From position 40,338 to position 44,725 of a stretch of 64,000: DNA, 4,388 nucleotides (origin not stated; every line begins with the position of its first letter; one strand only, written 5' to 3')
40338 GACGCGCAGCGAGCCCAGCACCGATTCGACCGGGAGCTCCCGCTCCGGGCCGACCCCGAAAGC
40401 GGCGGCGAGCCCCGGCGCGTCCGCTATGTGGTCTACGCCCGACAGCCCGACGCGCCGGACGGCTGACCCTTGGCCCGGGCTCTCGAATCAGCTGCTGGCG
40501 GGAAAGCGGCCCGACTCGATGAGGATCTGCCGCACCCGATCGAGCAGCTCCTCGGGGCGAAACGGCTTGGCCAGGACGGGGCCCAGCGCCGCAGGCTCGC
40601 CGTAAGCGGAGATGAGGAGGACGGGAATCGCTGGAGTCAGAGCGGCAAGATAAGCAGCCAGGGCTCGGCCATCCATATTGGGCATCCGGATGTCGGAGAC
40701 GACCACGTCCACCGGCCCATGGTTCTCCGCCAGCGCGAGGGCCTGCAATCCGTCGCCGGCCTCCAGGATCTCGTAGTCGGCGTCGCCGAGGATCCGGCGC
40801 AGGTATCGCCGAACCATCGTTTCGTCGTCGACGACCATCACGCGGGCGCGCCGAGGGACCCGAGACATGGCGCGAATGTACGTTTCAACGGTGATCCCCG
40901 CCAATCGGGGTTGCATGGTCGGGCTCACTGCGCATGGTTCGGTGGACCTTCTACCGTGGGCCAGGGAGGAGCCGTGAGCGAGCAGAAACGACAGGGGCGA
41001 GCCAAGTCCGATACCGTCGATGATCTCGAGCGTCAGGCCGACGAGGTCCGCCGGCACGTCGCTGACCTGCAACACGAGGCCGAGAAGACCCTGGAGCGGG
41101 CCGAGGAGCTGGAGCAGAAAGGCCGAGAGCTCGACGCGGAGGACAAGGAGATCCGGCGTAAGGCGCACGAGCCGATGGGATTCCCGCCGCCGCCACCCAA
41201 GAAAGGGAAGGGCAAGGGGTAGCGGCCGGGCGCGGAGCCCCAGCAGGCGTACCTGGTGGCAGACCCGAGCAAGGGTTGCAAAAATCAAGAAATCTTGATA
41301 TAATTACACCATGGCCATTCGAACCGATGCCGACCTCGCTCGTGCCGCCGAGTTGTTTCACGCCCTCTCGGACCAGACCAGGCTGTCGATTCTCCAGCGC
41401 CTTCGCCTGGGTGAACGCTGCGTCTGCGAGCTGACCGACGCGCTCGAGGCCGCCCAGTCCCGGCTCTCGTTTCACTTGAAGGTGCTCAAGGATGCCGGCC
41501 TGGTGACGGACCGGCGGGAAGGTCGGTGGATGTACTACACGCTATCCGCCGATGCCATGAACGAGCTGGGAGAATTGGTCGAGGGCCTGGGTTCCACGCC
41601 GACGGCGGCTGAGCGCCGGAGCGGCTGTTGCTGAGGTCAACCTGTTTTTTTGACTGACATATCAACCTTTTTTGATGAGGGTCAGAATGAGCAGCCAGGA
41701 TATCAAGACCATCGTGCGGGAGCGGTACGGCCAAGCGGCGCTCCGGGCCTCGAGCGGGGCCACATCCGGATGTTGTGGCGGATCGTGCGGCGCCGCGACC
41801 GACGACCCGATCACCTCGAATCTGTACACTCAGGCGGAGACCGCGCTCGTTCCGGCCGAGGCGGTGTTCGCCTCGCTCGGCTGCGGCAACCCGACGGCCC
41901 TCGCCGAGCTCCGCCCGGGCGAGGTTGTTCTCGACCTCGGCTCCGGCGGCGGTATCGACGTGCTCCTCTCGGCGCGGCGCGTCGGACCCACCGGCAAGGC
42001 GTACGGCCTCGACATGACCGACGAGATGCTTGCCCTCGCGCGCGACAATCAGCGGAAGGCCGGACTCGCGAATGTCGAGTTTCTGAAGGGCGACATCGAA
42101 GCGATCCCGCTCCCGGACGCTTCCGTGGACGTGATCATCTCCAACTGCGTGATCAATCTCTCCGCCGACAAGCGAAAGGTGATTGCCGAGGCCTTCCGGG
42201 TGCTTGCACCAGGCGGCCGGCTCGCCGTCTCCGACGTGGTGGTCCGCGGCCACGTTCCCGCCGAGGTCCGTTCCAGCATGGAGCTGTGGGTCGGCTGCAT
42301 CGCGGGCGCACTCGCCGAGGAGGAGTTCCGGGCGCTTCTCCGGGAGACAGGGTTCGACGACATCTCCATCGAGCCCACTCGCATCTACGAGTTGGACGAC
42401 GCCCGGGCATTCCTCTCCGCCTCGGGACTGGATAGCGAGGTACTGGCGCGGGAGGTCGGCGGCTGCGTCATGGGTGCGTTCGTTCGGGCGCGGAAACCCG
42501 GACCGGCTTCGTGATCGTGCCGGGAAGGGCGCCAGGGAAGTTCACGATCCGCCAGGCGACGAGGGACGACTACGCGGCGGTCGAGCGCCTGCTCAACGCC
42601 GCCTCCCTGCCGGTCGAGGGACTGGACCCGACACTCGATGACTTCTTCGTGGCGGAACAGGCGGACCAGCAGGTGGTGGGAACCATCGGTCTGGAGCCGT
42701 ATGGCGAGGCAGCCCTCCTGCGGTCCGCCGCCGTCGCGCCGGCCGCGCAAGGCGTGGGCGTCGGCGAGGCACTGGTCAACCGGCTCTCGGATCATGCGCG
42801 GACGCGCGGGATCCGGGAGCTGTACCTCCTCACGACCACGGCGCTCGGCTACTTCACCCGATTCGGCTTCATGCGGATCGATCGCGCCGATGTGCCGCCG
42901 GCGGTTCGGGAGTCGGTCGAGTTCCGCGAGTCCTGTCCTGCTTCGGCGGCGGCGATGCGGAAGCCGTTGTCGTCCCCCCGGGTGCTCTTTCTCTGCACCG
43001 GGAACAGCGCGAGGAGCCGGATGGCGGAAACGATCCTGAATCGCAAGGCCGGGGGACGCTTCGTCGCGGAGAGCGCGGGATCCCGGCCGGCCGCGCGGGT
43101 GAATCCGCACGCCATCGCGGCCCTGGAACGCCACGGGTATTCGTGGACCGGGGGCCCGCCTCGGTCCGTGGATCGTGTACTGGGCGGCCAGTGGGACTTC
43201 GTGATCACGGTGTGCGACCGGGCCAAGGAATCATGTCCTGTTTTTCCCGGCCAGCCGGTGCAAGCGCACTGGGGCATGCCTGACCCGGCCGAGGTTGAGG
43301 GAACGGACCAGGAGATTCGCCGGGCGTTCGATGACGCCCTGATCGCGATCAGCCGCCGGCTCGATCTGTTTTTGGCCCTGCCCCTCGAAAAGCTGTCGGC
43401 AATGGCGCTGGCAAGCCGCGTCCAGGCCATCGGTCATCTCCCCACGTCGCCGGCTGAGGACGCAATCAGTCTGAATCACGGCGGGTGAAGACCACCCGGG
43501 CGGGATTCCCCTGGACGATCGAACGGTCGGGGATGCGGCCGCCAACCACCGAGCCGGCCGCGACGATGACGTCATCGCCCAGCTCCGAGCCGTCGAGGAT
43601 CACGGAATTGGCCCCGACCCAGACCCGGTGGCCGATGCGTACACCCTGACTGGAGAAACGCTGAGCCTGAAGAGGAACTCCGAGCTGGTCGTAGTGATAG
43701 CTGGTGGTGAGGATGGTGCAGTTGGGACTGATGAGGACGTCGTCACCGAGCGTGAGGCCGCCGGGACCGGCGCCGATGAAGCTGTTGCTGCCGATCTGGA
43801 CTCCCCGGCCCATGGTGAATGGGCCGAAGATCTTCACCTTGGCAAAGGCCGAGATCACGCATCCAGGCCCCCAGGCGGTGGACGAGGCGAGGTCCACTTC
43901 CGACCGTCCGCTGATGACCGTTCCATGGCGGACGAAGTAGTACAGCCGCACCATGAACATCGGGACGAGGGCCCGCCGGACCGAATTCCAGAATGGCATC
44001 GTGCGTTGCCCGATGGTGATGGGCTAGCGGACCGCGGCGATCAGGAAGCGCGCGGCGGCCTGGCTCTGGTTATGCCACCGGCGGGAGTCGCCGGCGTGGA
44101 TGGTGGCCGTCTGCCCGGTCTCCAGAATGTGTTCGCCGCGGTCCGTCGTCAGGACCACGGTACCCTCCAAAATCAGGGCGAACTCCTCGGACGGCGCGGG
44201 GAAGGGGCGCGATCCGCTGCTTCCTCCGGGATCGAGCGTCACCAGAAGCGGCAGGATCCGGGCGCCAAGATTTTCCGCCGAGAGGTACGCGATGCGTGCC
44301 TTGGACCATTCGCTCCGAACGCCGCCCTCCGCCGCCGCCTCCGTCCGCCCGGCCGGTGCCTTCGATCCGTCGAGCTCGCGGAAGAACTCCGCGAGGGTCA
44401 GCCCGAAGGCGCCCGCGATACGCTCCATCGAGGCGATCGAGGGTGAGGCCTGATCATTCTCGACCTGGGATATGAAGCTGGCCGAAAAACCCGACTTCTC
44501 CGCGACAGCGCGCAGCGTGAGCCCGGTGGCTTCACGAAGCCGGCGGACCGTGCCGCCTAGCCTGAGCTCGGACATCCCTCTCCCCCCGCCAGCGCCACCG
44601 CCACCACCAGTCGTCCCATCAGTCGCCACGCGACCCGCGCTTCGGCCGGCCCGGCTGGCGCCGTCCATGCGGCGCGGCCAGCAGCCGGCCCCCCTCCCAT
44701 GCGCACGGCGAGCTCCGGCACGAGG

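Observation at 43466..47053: Self-contained FkbH-like / ACP / AcpS-PPTase cassette with an embedded XRE-cupin protein and an LbH acyltransferase, but no condensing enzyme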

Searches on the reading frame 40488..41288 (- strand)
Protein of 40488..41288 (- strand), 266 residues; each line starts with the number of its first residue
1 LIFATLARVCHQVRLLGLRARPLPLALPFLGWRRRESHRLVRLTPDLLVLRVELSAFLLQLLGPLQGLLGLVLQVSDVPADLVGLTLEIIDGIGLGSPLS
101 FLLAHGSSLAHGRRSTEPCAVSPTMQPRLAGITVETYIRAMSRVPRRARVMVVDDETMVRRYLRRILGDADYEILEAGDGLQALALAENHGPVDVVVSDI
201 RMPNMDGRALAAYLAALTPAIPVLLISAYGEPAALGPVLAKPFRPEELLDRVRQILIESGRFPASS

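Call 17: search_protein_families(library=pfam, proteins=[window:40488-41288:-], max_evalue=0.0001)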
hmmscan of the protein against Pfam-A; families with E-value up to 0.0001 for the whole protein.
window:40488-41288:- (266 aa): 1 family
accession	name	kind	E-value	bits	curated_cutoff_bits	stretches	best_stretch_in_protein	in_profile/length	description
PF00072.30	Response_reg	-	2.6e-20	73.1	30.2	1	150-252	1-110/111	Response regulator receiver domain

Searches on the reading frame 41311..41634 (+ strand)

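Call 17: search_protein_families(library=pfam, proteins=[window:41311-41634:+], max_evalue=0.0001)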
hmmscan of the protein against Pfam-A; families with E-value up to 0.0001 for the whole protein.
window:41311-41634:+ (107 aa): 2 families
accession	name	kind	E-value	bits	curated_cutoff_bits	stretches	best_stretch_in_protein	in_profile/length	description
PF01022.26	HTH_5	-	1.1e-16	60.9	22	1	21-66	1-46/47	Bacterial regulatory protein, arsR family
PF12840.13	HTH_20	-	2.5e-09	37.4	27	1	19-67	1-50/51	Helix-turn-helix domain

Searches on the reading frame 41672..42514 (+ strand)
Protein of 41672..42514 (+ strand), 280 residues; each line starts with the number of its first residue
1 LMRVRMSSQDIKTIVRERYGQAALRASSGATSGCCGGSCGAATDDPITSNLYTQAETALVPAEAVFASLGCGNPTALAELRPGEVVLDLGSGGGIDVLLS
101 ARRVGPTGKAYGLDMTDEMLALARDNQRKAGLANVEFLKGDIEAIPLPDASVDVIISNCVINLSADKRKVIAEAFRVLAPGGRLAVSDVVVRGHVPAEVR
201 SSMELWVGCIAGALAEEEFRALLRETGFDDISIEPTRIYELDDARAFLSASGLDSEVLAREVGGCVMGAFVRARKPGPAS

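Call 17: search_protein_families(library=pfam, proteins=[window:41672-42514:+], max_evalue=0.0001)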
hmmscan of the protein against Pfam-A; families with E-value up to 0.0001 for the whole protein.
window:41672-42514:+ (280 aa): 12 families
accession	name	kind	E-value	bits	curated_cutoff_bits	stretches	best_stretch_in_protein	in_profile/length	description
PF13847.12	Methyltransf_31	-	1.4e-36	125.8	27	1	81-227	2-145/145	Methyltransferase domain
PF08241.18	Methyltransf_11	-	1.1e-22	81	21.2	1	87-185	1-94/95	Methyltransferase domain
PF13649.12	Methyltransf_25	-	2.3e-22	79.9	27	1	86-182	1-97/97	Methyltransferase domain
PF01209.24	Ubie_methyltran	-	5.5e-17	62.3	20.1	1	80-188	45-153/233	ubiE/COQ5 methyltransferase family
PF08242.18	Methyltransf_12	-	3.8e-12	47.2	30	1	87-184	1-98/98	Methyltransferase domain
PF13489.12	Methyltransf_23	-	1.1e-10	42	27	1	76-232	16-163/164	Methyltransferase domain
PF01135.25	PCMT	-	2.6e-08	34.3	20.3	1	75-186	66-171/210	Protein-L-isoaspartate(D-aspartate) O-methyltransferase (PCMT)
PF05175.20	MTS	-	3.9e-07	30.3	23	1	83-186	32-138/170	Methyltransferase small domain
PF05148.21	Methyltransf_8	-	1.6e-06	28.6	27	1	138-192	109-162/219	Hypothetical methyltransferase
PF01170.24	UPF0020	-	1.1e-05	25.7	22.3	1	107-158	76-128/197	RMKL-like, methyltransferase domain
PF06325.19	PrmA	-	1.4e-05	25.2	22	1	80-190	159-262/296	Ribosomal protein L11 methyltransferase (PrmA)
PF20922.3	Anamorsin_N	-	6.1e-05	23.2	27.1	1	141-202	41-104/163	Anamorsin, N-terminal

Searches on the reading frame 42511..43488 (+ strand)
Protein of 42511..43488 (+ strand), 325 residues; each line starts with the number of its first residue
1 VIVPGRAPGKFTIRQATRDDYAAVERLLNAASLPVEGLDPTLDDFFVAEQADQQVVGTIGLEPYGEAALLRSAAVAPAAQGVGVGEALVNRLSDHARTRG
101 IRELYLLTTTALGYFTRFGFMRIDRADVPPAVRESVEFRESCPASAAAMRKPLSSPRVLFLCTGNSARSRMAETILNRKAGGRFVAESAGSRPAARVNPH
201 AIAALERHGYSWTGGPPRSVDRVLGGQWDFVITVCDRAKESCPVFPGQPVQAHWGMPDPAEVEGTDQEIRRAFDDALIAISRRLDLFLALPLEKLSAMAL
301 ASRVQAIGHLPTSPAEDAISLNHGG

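Call 3: search_protein_families(library=pfam, proteins=[window:42511-43488:+], max_evalue=0.01)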
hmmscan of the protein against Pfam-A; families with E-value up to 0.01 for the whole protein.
window:42511-43488:+ (325 aa): 5 families
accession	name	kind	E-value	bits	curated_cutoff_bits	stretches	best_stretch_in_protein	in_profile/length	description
PF01451.26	LMWPc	-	9e-18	65.3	23.2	1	158-273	1-133/144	Low molecular weight phosphotyrosine protein phosphatase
PF13508.13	Acetyltransf_7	-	4.5e-12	46.6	27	1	44-121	4-83/84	Acetyltransferase (GNAT) domain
PF00583.31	Acetyltransf_1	-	1.4e-11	45.1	20.7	1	44-120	34-116/116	Acetyltransferase (GNAT) family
PF13673.13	Acetyltransf_10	-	3.4e-05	24.3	23.6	1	46-125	33-112/128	Acetyltransferase (GNAT) domain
PF14542.12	Acetyltransf_CG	-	0.0041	17.6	30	0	47-102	4-59/80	GCN5-related N-acetyl-transferase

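Call 4: search_protein_families(library=ncbifam, proteins=[window:42511-43488:+], max_evalue=0.01)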
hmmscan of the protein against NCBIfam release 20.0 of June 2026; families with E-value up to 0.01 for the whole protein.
window:42511-43488:+ (325 aa): 15 families
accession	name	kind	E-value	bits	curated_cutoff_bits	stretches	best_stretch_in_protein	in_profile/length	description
NF040501.1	resist_ArsN2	equivalog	5.8e-46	155.4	125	1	21-151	2-132/133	arsenic resistance N-acetyltransferase ArsN2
TIGR02691.1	arsC_pI258_fam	equivalog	6.2e-22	78.2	174.3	1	158-283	1-125/129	arsenate reductase (thioredoxin)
NF010053.0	PRK13530.1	subfamily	5.7e-19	68.8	215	1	158-275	6-120/133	arsenate reductase (thioredoxin)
NF005921.0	PRK07922.1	equivalog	3.8e-15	55.9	180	1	11-135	7-138/170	amino-acid N-acetyltransferase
NF005840.0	PRK07757.1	equivalog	1.6e-12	47.6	154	1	37-132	36-130/153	N-acetyltransferase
NF003641.0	PRK05279.1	equivalog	5.9e-12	45.1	344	1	36-135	327-427/441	amino-acid N-acetyltransferase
TIGR01890.1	N-Ac-Glu-synth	equivalog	1.4e-10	40.7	202.85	1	36-135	315-415/429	amino-acid N-acetyltransferase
TIGR02689.1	ars_reduc_gluta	equivalog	1.7e-07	31.5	157.6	1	157-260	2-104/126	arsenate reductase, glutathione/glutaredoxin type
NF008964.0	PRK12308.1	equivalog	6.4e-07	28.1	657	1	41-137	501-596/624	argininosuccinate lyase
TIGR01575.1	rimI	equivalog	5.6e-06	26.5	86.4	1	46-124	34-116/132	ribosomal protein S18-alanine N-acetyltransferase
NF002959.0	PRK03624.1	equivalog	2.1e-05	24.2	124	1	43-108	49-113/147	GNAT family acetyltransferase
NF033078.2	AAC_6p_Ia_fam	equivalog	0.0011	18.9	265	1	50-109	57-117/181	AAC(6')-Ia family aminoglycoside 6'-N-acetyltransferase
NF007520.0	PRK10126.1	equivalog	0.0017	18.8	243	1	157-239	4-87/147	low molecular weight protein-tyrosine-phosphatase Wzb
NF000487.1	stat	exception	0.0031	17.1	420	1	46-110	81-147/189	streptothricin N-acetyltransferase STAT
TIGR00124.1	cit_ly_ligase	equivalog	0.0033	16.5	262.1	1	39-126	27-110/335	[citrate (pro-3S)-lyase] ligase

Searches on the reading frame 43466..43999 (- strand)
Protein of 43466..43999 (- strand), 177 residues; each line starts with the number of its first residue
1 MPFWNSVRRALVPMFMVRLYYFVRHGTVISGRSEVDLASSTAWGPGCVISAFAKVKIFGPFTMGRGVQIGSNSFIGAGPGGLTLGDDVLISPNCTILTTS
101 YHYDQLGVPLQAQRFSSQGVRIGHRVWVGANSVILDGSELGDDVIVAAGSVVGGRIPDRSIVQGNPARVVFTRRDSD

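Call 3: search_protein_families(library=pfam, proteins=[window:43466-43999:-], max_evalue=0.01)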
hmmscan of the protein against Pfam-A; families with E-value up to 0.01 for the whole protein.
window:43466-43999:- (177 aa): 3 families
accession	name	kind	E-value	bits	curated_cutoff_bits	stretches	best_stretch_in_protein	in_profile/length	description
PF00132.30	Hexapep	-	3.2e-16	58.7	27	1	119-154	1-36/36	Bacterial transferase hexapeptide (six repeats)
PF14602.12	Hexapep_2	-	2.1e-10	40.6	27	1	120-152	2-32/34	Hexapeptide repeat of succinyl-transferase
PF25084.1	LbH_EIF2B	-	0.0011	19.4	54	0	59-149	20-102/105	EIF2B subunit epsilon LbH domain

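Call 4: search_protein_families(library=ncbifam, proteins=[window:43466-43999:-], max_evalue=0.01)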
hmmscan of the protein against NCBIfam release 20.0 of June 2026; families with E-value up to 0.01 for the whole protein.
window:43466-43999:- (177 aa): 43 families (the best 25 are shown)
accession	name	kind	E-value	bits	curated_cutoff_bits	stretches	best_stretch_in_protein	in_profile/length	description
NF007240.0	PRK09677.1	equivalog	8.4e-21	74.3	243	1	20-171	29-182/192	putative lipopolysaccharide biosynthesis O-acetyl transferase WbbJ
TIGR03570.1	NeuD_NnaD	subfamily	2.1e-15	56.8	160.8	1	61-168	100-202/202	NeuD/PglB/VioB family sugar acetyltransferase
NF058585.1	HptprglPActTf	PfamEq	4.3e-15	55.7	300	1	81-175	77-162/172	heptaprenylglyceryl phosphate O-acetyltransferase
NF007499.0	PRK10092.1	equivalog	1.3e-14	54.4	314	1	83-170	95-180/183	maltose O-acetyltransferase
NF007076.0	PRK09527.1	equivalog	1.4e-14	54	347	1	82-175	96-187/203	galactoside O-acetyltransferase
NF007797.0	PRK10502.1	subfamily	2e-14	53.7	192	1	45-174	57-180/183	WcaF family extracellular polysaccharide biosynthesis acetyltransferase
NF002060.0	PRK00892.1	subfamily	1.8e-12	47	207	2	84-154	116-184/345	UDP-3-O-(3-hydroxymyristoyl)glucosamine N-acyltransferase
TIGR03532.1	DapD_Ac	equivalog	1.6e-11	44.3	231.75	1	116-170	157-211/231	2,3,4,5-tetrahydropyridine-2,6-dicarboxylate N-acetyltransferase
TIGR03308.1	phn_thr-fam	hypoth_equivalog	2.7e-11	43.7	201.65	1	113-173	103-162/204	phosphonate metabolim protein, transferase hexapeptide repeat family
TIGR04016.1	WcaB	equivalog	5.4e-11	42.3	194.65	1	121-170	94-143/146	colanic acid biosynthesis acetyltransferase WcaB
NF007564.0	PRK10191.1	equivalog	1.1e-10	41.3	196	1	121-170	110-159/162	colanic acid biosynthesis acetyltransferase WcaB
NF000311.1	Vat_ABCDEFH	equivalog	3.5e-10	39.8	300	1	120-175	111-166/201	Vat family streptogramin A O-acetyltransferase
NF041874.1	EPS_EpsC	equivalog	9e-10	38.5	150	1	84-171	84-165/168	serine O-acetyltransferase EpsC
NF050158.1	CarbAnhydGPos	equivalog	1.4e-09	37.8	250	1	122-174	90-144/172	gamma carbonic anhydrase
TIGR04008.1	WcaF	equivalog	5.7e-09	36.1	326.3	1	47-173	58-178/180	colanic acid biosynthesis acetyltransferase WcaF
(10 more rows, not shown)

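Call 47: search_solved_structures(query=window:43466-43999:-, max_evalue=0.001, show_alignments=2)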
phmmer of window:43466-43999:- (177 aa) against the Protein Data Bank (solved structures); distinct sequences matched with E-value up to 0.001: 58.
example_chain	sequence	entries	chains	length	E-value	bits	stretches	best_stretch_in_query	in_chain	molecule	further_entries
3ftt_A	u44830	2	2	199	1.6e-13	54.3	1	62-171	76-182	Putative acetyltransferase SACOL2570 | Galactoside O-acetyltransferase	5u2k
3v4e_A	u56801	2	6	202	1.6e-13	54.2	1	62-171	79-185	Galactoside O-acetyltransferase | Putative acetyltransferase SACOL2570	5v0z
4dcl_A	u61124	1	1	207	1.7e-13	54.2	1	62-171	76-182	Putative acetyltransferase SACOL2570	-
4egg_A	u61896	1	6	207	1.7e-13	54.1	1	62-171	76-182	Putative acetyltransferase SACOL2570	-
3srt_A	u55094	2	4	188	2.9e-13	53.4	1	82-170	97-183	Maltose O-acetyltransferase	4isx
6ag8_C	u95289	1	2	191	4e-13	52.9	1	82-170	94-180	Maltose O-acetyltransferase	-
1ocx_A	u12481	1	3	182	4.6e-13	52.7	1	82-170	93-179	MALTOSE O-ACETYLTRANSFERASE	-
1kqa_A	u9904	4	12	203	1.8e-12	50.8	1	61-175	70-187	GALACTOSIDE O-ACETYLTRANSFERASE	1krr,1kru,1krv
3hjj_A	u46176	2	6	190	2.9e-11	46.9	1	82-172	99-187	Maltose O-acetyltransferase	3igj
3ect_A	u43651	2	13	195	3e-11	46.8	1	63-175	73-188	Hexapeptide-repeat containing-acetyltransferase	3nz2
2ic7_A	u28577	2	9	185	3.8e-11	46.5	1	81-170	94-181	Maltose transacetylase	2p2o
8vr6_A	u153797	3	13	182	6.7e-11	45.7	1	14-170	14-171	Acetyltransferase, putative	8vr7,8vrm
3r1w_A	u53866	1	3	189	1.2e-09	41.6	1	118-170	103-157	carbonic anhydrase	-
1v3w_A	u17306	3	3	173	3.7e-09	40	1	92-171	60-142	ferripyochelin binding protein | 173aa long hypothetical ferripyochelin binding protein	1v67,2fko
4mzu_A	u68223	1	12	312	8.8e-09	38.8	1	64-170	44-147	WxcM-like protein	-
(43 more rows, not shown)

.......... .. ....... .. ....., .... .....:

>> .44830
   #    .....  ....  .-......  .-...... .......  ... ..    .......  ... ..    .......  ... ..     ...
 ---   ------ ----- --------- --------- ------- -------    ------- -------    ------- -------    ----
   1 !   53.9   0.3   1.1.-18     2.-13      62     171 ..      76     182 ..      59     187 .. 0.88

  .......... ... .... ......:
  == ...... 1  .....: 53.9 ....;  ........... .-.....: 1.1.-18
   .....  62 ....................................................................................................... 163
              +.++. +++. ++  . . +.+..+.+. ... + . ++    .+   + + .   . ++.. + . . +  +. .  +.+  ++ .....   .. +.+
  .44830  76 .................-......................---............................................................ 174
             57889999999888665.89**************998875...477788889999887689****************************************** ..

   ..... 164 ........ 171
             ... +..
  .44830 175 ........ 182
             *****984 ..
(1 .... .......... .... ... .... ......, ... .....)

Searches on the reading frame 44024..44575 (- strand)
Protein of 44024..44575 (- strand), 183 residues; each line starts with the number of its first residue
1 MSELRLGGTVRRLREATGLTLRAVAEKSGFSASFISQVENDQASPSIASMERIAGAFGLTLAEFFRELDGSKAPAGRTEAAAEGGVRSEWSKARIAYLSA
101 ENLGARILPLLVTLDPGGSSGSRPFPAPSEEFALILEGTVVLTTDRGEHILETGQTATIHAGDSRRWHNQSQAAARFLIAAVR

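Call 3: search_protein_families(library=pfam, proteins=[window:44024-44575:-], max_evalue=0.01)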
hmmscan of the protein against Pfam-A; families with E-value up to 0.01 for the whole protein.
window:44024-44575:- (183 aa): 7 families
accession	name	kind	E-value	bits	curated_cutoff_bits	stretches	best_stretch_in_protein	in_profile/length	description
PF13560.12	HTH_31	-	1.1e-13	51.8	27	1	5-63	1-60/64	Helix-turn-helix domain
PF01381.28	HTH_3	-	1.4e-12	47.8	23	1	10-64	1-55/55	Helix-turn-helix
PF07883.17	Cupin_2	-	8.5e-11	41.8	27.2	1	111-179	2-68/70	Cupin domain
PF12844.13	HTH_19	-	2.1e-07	31.2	30.2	1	10-65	4-59/64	Helix-turn-helix domain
PF13443.12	HTH_26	-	0.00087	19.9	22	1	11-65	3-58/63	Cro/C1-type HTH DNA-binding domain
PF05899.18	Cupin_3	-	0.00099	19.2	23.5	1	128-173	24-62/74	EutQ-like cupin domain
PF13413.12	HTH_25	-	0.0062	16.8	24.6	0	11-42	3-34/62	Helix-turn-helix domain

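Call 4: search_protein_families(library=ncbifam, proteins=[window:44024-44575:-], max_evalue=0.01)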
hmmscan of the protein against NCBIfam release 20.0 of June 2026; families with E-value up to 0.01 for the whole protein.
window:44024-44575:- (183 aa): 16 families
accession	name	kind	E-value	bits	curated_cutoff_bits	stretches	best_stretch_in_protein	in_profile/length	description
NF007408.0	PRK09943.1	equivalog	3.4e-21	75.7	211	1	4-180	6-179/185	HTH-type transcriptional regulator PuuR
TIGR03070.1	couple_hipB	subfamily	3.3e-10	39.7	71.65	1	6-61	3-58/58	type II toxin-antitoxin system Y4mF family antitoxin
NF006015.0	PRK08154.1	subfamily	5.3e-10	38.9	204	1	5-73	30-98/314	anaerobic benzoate catabolism transcriptional regulator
NF010465.0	PRK13890.1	equivalog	3.4e-07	30.4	96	1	10-66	10-66/121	conjugal transfer protein TrbA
NF038139.1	Reg_Aceta_RamB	equivalog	5e-07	28.7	700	1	7-81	4-77/465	acetate metabolism transcriptional regulator RamB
NF041951.1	phage_RstR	subfamily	9.1e-06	25.9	80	1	9-65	6-62/108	RstR family transcriptional repressor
TIGR03214.2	ura-cupin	equivalog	1.1e-05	25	200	1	89-179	29-120/249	(S)-ureidoglycine aminohydrolase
NF050094.1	BetDgalsidMYCTU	equivalog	4.1e-05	23.8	175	1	115-180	44-107/113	beta-D-galactosidase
NF041677.1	trans_regClgR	equivalog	0.00015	21.8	170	1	6-73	9-76/113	transcriptional regulator ClgR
NF008376.0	PRK11171.1-5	equivalog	0.00028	20.1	338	1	110-178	71-139/278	(S)-ureidoglycine aminohydrolase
NF008373.0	PRK11171.1-2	equivalog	0.00036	19.8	445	1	110-177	71-138/274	(S)-ureidoglycine aminohydrolase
TIGR00270.2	TIGR00270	equivalog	0.00041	20.2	110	1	9-66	79-136/159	multiprotein bridging factor aMBF1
NF040771.1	AAH_UGLYAH2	exception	0.0011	18.3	350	1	110-177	66-133/267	bifunctional allantoicase/(S)-ureidoglycine aminohydrolase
TIGR02612.1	mob_myst_A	hypoth_equivalog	0.0012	18.7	122.6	1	8-60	28-82/150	mobile mystery protein A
NF046032.1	TransRegSlrRBacil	equivalog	0.0019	18.3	250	1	7-65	3-62/149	HTH-type transcriptional regulator SlrR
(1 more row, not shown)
